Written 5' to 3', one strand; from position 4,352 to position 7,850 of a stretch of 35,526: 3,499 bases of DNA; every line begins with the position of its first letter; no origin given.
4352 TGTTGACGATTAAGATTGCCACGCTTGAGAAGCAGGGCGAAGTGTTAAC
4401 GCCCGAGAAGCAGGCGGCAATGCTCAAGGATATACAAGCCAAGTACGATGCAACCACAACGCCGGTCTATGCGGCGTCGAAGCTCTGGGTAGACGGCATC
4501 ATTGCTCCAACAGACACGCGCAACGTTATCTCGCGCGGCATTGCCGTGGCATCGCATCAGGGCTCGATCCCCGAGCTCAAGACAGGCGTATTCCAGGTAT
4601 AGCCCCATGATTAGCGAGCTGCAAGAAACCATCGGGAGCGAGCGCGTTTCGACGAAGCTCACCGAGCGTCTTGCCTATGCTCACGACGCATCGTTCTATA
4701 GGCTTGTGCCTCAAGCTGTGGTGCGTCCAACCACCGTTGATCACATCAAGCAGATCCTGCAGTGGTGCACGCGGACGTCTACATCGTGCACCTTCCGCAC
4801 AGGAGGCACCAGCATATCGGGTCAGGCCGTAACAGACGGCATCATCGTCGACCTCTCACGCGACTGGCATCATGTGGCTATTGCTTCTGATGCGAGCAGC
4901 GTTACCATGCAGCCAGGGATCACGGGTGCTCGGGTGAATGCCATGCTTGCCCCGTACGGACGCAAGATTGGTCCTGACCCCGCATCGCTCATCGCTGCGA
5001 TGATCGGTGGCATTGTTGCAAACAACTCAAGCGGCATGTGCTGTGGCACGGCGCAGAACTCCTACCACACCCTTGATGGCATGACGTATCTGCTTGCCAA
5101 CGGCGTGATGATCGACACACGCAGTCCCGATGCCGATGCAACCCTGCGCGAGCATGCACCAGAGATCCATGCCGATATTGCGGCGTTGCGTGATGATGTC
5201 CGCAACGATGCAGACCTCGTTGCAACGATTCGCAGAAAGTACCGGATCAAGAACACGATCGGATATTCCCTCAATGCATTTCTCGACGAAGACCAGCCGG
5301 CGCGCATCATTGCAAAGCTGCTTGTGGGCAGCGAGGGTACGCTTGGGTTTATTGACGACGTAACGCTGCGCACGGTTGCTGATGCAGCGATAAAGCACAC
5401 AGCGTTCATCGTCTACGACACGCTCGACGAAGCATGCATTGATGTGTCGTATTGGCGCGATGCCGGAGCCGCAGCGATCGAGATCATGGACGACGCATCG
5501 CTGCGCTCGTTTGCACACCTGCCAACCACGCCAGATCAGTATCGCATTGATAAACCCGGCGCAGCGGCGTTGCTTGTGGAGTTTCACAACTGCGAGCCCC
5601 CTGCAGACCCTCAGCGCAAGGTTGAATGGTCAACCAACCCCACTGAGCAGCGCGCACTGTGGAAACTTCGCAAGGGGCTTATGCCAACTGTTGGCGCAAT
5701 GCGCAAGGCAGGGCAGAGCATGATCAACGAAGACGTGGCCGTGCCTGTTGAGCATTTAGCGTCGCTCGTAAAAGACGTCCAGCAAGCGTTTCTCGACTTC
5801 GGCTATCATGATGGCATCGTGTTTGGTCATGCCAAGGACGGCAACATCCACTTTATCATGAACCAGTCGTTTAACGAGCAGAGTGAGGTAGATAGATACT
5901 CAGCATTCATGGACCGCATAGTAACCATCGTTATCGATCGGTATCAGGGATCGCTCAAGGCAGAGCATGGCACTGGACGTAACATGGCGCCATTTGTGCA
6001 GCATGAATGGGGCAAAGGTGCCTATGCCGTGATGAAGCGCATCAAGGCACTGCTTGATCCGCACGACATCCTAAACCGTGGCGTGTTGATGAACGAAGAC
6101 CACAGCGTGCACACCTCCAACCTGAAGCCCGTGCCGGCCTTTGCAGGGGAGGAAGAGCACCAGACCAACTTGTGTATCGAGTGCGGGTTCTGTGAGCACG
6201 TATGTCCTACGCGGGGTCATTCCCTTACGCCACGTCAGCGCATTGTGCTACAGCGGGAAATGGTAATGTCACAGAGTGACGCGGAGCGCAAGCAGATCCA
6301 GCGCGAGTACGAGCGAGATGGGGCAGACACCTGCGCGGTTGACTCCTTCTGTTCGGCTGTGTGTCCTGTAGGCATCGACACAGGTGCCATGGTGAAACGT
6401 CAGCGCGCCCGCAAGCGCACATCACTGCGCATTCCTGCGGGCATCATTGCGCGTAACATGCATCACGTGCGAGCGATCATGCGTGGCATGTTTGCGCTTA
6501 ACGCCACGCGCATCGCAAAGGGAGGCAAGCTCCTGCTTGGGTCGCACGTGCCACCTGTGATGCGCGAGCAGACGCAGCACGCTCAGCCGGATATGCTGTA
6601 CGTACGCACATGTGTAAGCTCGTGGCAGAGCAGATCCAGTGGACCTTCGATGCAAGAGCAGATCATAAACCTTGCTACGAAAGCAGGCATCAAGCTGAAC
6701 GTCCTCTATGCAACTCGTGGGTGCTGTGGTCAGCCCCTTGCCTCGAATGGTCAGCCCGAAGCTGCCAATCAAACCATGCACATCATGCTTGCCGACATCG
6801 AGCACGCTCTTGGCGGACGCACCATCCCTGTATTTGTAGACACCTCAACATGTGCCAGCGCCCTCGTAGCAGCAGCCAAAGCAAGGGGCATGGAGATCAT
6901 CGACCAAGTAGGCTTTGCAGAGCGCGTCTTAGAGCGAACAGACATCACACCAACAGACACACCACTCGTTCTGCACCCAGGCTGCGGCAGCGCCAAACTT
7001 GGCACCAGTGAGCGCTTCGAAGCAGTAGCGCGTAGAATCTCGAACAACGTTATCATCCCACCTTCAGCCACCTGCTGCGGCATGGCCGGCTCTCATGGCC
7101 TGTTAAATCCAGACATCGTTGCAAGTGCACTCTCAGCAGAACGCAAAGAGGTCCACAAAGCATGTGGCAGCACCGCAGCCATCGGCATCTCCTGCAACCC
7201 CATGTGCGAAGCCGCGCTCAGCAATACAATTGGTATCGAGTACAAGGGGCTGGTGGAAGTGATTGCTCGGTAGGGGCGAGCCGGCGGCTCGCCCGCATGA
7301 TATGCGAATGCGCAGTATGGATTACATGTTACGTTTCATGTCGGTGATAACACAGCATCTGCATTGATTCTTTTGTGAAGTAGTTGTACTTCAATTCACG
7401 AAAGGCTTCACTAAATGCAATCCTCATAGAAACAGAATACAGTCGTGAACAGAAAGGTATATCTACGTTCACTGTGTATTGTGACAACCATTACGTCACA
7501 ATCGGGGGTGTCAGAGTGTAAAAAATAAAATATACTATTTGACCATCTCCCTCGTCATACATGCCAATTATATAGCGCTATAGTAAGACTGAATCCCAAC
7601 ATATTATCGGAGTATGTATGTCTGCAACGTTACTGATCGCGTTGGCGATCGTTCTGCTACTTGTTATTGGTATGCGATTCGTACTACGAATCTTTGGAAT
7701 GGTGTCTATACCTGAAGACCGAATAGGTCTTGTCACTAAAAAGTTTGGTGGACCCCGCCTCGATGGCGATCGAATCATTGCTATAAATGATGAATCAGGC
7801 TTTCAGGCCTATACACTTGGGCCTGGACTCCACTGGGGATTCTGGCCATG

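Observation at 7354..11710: ~155-bp direct repeats bracket a 4.2-kb flotillin / MthK-like channel / toxin-antitoxin segment; the repeat carries a hypervariable palindromic cassette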

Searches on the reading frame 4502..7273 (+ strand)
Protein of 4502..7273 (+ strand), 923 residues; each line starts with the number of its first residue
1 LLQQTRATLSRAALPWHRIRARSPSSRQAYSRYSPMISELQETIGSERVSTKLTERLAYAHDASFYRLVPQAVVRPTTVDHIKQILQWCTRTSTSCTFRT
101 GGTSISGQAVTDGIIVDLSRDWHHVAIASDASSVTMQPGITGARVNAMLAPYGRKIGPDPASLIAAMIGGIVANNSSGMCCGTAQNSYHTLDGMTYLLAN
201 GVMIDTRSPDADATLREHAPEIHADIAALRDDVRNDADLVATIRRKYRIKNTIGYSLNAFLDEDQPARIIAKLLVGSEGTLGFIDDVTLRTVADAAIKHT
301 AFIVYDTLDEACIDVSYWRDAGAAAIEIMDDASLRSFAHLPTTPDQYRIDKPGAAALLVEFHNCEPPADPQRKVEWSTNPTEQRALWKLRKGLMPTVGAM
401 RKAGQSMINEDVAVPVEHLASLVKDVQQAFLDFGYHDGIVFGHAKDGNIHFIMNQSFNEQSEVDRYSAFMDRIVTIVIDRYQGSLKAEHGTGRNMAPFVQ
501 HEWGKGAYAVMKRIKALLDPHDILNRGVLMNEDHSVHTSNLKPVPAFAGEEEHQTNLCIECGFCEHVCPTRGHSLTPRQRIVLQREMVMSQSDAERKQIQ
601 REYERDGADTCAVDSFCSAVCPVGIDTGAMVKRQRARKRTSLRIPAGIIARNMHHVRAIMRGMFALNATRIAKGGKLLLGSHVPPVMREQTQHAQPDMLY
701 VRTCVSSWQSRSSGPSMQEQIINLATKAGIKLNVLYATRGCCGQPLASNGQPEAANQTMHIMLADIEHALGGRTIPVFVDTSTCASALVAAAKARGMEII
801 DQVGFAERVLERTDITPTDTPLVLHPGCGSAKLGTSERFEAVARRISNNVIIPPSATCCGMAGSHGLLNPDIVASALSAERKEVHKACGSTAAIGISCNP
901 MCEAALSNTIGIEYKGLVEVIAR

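Call 10: search_protein_families(library=ncbifam, proteins=[window:4502-7273:+], max_evalue=0.01)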
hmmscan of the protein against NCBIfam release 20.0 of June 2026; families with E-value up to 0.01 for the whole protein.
window:4502-7273:+ (923 aa): 25 families
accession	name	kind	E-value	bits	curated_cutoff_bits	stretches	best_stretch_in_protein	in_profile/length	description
NF049975.1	2HglutDHaseYdiJ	equivalog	2.2e-51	174.7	1350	2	28-334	10-321/1018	D-2-hydroxyglutarate dehydrogenase YdiJ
TIGR00387.1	glcD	equivalog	1.5e-47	162.4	567.9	2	270-527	149-412/413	glycolate oxidase subunit GlcD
NF008408.0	PRK11230.1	equivalog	7.2e-36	123.7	897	2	36-191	21-179/499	glycolate oxidase subunit GlcD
NF008369.0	PRK11168.1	equivalog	1.1e-15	57.5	278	1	690-921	161-395/401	anaerobic glycerol-3-phosphate dehydrogenase subunit C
TIGR03379.1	glycerol3P_GlpC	equivalog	1.2e-12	47.3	279.9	1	697-869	163-341/397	anaerobic glycerol-3-phosphate dehydrogenase subunit GlpC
NF004898.0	PRK06259.1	equivalog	2.6e-10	39.5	385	1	553-910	131-467/488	fumarate reductase (CoM/CoB) subunit TfrB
NF008434.0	PRK11274.1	equivalog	1.2e-09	37.6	333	1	552-920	19-402/409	glycolate oxidase subunit GlcF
NF009051.0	PRK12385.1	equivalog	1.5e-07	31.2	333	1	539-636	131-230/244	succinate dehydrogenase/fumarate reductase iron-sulfur subunit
TIGR01678.1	FAD_lactone_ox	subfamily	5e-07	29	396.8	1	62-181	7-125/438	sugar 1,4-lactone oxidase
NF008387.0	PRK11183.1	equivalog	5.6e-07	28.5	391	1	33-179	8-161/570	D-lactate dehydrogenase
TIGR00384.1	dhsB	subfamily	7.7e-07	28.8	88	1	538-633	123-220/222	succinate dehydrogenase and fumarate reductase iron-sulfur protein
NF005746.0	PRK07570.1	subfamily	1.7e-06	27.5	243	1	535-638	136-241/250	succinate dehydrogenase/fumarate reductase iron-sulfur subunit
NF009226.0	PRK12576.1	equivalog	1.8e-06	27.5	344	1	552-665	150-263/317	succinate dehydrogenase/fumarate reductase iron-sulfur subunit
NF045663.1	diclust_near_Sec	equivalog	4.8e-06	24.9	530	1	609-883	353-602/759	pyridine nucleotide-disulfide oxidoreductase/dicluster-binding protein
NF045670.1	quin_L_LdhH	equivalog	1.3e-05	23.7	800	1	715-902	482-681/706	L-lactate dehydrogenase (quinone) large subunit LdhH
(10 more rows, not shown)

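Call 41: find_related_loci(query=window:4607-7273:+, collection=genome_contigs, flank=10000)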
Query window:4607-7273:+ (888 aa) in genome_contigs; peptide patterns used: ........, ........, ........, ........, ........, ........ (x = any residue, [..] = any of these).
50 stretches matched a pattern; 11 encode a relative of the query (tblastn E <= 1e-3); 11 distinct loci.
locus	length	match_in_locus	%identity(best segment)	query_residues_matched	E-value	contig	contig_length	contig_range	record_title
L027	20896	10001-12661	96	1-887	0e+0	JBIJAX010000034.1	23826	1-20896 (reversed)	MAG: Candidatus Kapaibacterium sp. isolate ME2006-08-01D12_3300042387_group2_bin83 Rohwer_bin1098_scaffold_367_c1, whole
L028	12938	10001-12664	69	1-887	0e+0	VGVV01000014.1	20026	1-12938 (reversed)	MAG: Ignavibacteria bacterium isolate M_surface_10_mx_236 M_surface_10_mx_236_Ga0194123_10003192, whole genome shotgun s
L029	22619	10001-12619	53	2-886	0e+0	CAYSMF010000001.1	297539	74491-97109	MAG TPA_asm: uncultured Melioribacter sp. isolate SRP278252_co3_515 genome assembly, contig: NODE_9_length_297539_cov_34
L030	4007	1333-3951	53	2-886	0e+0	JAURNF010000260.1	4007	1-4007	MAG: Candidatus Kapaibacterium sp. isolate SFB_Oligo_Co_79 k141_4502109, whole genome shotgun sequence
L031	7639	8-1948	68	252-886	0e+0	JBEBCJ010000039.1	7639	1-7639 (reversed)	MAG: Bacteroidota bacterium isolate blackwarrior_2019_sw_WHONDRS-S19S_0021_B_bin.5 scaffold_1268439, whole genome shotgu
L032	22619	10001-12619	53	2-886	0e+0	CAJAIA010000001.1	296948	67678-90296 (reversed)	MAG: uncultured Ignavibacteria bacterium isolate Loc090721-4m_bin-0677 genome assembly, contig: bin-0677:01/45, whole ge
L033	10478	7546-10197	59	2-886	0e+0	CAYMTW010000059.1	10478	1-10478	MAG TPA_asm: uncultured Melioribacter sp. isolate binchicken_co298_307 genome assembly, contig: NODE_12525_length_10478_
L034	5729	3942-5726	60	2-593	0e+0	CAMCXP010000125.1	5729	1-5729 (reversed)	MAG: Melioribacter roseus P3M-2 isolate MiE-14oct19-197 genome assembly, contig: MiE-14oct19-C25441, whole genome shotgu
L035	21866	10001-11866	29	14-595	3e-46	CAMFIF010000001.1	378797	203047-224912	MAG: uncultured Rhizobium sp. isolate SRR9109407_bin.14_metaWRAP_v1.3_MAG genome assembly, contig: ERZ12289979.9, whole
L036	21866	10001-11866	28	14-595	8e-46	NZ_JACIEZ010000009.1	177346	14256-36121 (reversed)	Gellertiella hungarica strain DSM 29853 Ga0373349_09, whole genome shotgun sequence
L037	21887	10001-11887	26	6-595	8e-42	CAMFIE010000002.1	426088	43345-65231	MAG: uncultured Rhizobium sp. isolate SRR9109406_bin.7_metaWRAP_v1.3_MAG genome assembly, contig: ERZ12289977.13, whole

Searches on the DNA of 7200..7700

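Call 68: search_rna_families(source=window, start=7200, end=7700, threshold=evalue, max_evalue=1)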
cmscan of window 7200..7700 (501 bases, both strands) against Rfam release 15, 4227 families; matches with E-value up to 1: 0.
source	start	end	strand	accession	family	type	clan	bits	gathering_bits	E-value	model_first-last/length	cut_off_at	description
